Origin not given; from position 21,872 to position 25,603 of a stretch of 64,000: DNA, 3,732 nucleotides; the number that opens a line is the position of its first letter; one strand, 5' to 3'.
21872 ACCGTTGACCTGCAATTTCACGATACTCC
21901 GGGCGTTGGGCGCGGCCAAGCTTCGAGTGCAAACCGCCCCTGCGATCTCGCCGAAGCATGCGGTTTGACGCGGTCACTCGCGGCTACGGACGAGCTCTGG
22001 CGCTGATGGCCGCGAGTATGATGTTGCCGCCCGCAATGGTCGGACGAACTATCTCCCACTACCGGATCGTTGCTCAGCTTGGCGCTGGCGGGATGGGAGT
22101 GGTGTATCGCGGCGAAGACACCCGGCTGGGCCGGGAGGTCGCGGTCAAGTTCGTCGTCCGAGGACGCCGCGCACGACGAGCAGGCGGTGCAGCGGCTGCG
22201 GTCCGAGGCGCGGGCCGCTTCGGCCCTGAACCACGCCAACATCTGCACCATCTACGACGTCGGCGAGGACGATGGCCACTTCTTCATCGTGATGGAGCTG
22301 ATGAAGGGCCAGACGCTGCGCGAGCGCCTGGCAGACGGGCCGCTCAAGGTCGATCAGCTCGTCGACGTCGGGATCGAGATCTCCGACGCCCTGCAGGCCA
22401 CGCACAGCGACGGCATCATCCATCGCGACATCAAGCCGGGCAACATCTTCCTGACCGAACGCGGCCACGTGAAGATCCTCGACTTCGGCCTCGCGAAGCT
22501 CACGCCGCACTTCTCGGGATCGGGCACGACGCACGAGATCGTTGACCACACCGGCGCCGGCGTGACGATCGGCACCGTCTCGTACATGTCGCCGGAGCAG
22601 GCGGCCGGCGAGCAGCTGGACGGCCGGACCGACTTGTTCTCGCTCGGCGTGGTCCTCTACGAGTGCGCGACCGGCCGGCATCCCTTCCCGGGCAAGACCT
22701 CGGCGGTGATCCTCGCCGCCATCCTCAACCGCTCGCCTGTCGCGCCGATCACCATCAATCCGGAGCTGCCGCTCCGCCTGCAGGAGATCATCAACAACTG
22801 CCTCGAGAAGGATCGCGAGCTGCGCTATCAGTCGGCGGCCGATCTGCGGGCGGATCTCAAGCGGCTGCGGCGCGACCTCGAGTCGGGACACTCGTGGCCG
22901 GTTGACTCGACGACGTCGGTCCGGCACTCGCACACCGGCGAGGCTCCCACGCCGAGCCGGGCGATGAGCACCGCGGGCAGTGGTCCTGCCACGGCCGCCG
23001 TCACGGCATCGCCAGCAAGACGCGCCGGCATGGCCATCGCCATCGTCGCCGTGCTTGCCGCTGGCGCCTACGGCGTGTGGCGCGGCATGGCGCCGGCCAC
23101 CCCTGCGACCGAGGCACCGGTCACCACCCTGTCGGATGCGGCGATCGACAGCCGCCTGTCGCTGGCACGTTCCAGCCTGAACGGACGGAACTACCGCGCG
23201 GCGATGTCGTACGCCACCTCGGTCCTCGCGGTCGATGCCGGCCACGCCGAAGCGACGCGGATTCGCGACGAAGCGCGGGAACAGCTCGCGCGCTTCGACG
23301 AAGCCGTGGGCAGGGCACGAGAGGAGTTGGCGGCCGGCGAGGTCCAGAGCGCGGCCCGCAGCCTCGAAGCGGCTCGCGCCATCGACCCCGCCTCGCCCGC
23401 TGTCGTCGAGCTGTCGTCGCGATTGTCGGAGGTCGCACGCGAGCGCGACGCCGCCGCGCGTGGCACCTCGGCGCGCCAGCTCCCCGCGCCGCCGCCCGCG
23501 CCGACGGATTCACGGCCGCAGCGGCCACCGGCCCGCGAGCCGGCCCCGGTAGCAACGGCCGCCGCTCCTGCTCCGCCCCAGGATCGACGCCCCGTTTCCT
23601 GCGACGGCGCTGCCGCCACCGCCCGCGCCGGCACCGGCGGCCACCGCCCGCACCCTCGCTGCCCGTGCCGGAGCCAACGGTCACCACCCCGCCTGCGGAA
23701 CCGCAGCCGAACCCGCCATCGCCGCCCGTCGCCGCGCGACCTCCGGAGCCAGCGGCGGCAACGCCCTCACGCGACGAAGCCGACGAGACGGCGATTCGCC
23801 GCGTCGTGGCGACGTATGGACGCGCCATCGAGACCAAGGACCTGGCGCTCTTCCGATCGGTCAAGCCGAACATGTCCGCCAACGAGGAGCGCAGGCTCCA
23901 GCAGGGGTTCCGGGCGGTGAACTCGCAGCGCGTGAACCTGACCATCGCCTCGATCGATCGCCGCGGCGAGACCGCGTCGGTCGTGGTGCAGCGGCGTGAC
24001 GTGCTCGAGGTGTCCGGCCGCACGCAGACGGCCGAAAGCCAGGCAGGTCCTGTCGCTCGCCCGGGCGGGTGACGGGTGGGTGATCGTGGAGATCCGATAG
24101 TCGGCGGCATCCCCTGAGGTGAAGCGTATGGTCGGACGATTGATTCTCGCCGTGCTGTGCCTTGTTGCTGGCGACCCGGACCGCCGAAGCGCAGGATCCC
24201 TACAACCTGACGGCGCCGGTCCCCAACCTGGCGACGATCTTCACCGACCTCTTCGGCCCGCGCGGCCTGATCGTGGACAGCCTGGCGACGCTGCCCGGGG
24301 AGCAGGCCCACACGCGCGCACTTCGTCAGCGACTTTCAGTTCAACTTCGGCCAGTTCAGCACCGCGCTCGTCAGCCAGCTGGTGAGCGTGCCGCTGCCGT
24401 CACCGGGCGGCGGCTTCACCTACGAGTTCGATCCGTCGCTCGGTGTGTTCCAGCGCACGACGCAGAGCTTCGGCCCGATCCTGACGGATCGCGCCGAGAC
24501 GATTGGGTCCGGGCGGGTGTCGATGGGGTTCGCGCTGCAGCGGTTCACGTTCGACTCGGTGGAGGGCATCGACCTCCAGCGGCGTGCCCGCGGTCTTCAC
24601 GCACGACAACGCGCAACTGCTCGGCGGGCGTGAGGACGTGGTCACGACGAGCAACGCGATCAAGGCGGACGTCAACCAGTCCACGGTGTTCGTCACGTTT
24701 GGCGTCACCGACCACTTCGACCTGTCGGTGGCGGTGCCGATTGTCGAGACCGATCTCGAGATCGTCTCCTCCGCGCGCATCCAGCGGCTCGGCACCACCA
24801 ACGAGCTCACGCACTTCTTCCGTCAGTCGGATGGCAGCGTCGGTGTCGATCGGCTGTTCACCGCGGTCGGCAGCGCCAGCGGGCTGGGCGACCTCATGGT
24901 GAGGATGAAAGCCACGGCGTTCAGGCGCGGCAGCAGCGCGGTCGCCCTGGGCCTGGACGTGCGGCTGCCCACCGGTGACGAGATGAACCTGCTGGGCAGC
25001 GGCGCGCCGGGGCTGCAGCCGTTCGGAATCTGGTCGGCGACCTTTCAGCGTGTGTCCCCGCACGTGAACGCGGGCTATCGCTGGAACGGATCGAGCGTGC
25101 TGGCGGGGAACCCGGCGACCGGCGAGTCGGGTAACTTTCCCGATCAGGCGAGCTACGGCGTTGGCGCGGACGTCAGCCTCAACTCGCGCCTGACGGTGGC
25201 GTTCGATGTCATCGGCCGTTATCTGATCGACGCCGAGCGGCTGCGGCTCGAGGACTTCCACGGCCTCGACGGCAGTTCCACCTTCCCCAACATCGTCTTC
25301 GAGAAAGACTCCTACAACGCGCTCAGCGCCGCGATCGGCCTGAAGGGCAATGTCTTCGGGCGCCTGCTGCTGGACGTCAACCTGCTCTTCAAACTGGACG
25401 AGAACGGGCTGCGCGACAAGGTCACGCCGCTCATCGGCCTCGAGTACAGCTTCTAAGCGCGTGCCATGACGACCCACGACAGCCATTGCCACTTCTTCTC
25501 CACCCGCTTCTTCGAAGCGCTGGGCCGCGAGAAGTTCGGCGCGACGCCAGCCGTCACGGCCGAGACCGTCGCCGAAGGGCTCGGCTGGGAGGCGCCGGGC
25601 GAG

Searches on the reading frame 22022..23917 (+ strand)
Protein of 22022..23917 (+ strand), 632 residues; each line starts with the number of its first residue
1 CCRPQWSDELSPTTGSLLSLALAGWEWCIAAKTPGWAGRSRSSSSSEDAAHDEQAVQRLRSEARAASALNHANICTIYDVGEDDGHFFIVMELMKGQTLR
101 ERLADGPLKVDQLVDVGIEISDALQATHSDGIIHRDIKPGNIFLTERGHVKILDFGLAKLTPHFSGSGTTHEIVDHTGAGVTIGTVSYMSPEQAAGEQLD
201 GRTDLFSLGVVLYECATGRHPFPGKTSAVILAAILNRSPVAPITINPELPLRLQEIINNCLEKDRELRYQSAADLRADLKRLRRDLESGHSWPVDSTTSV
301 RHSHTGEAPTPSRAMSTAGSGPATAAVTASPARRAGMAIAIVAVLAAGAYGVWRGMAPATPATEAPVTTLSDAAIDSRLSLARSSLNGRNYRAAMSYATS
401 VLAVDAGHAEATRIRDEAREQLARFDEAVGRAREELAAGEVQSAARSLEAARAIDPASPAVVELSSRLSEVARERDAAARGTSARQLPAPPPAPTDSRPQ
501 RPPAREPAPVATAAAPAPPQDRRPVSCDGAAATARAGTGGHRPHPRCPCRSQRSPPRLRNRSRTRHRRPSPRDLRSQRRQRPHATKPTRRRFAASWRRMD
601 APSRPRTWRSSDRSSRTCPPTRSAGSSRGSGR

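Call 35: search_protein_families(library=pfam, proteins=[window:22022-23917:+], max_evalue=0.001)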
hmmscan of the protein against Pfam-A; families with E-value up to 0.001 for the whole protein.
window:22022-23917:+ (632 aa): 4 families
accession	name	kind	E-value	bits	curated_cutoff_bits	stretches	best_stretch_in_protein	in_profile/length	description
PF00069.31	Pkinase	-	9.2e-42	143.7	31.7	1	52-270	40-253/263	Protein kinase domain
PF07714.23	PK_Tyr_Ser-Thr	-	1.1e-30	107.2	23.1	1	50-269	39-249/258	Protein tyrosine and serine/threonine kinase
PF03109.22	ABC1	-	6.5e-06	25.9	22.9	1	88-159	144-215/244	ABC1 atypical kinase-like domain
PF01636.29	APH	-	0.00011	22.5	23.2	0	125-162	163-201/239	Phosphotransferase enzyme family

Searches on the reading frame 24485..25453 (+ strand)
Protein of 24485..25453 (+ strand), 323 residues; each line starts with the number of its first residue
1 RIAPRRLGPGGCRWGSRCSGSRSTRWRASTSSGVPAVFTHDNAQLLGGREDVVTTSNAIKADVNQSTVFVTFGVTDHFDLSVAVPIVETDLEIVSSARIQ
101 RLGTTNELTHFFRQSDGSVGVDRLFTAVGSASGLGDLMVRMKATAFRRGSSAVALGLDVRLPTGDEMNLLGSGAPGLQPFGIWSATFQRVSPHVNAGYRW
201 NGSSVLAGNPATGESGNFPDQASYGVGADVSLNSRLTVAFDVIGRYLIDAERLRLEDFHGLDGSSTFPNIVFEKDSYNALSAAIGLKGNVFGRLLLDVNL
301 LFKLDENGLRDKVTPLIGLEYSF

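Call 21: search_protein_families(library=pfam, proteins=[window:24485-25453:+], max_evalue=0.001)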
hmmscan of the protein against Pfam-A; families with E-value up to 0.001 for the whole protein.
window:24485-25453:+ (323 aa): 1 family
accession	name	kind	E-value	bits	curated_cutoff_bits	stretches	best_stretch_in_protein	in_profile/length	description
PF13557.12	Phenol_MetA_deg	-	7.1e-10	39.8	22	1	70-204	33-147/242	Putative MetA-pathway of phenol degradation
